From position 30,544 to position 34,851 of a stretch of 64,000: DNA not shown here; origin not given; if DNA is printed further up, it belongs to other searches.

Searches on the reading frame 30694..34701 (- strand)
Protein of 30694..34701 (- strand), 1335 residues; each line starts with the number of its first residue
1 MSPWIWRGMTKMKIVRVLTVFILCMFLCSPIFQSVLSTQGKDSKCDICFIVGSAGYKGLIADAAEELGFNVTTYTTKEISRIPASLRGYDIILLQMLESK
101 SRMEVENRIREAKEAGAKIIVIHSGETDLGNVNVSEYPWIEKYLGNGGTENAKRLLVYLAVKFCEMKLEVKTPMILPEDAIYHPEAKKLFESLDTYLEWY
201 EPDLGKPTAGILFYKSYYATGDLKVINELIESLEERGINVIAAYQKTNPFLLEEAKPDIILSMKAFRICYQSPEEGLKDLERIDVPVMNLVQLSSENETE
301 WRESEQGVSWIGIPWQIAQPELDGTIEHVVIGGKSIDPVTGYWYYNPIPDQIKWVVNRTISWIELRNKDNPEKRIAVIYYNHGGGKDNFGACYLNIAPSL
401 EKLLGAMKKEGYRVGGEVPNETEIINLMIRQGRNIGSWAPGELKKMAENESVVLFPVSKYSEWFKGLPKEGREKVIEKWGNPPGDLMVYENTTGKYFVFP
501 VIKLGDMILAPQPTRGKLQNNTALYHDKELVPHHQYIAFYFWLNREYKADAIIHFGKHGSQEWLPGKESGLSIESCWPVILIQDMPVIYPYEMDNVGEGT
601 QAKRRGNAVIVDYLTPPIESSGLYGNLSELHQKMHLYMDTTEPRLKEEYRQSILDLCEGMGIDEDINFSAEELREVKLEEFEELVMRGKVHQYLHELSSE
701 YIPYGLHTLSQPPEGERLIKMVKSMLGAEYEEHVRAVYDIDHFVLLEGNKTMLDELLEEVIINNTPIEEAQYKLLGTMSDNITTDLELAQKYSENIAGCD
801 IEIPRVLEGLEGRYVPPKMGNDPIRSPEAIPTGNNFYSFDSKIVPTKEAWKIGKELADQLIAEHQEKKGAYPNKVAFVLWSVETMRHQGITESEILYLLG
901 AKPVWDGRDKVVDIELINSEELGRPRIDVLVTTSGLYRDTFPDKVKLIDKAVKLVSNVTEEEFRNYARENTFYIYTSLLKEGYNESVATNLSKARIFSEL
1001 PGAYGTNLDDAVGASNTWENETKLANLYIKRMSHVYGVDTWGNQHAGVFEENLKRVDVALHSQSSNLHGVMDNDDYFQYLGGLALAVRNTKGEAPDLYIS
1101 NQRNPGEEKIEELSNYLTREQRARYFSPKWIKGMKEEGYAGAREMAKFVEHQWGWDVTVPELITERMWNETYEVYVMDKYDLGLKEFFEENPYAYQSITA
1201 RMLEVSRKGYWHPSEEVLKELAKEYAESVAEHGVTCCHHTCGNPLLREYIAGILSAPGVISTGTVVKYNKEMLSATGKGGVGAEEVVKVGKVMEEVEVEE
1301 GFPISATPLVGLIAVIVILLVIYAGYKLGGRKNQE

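Call 83: search_protein_families(library=pfam, proteins=[window:30694-34701:-], max_evalue=0.001)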
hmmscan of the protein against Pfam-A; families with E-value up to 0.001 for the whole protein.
window:30694-34701:- (1335 aa): 1 family
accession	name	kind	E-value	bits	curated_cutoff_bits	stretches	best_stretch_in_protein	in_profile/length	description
PF02514.21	CobN-Mg_chel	-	0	1189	24.5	1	142-1217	2-1089/1090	CobN/Magnesium Chelatase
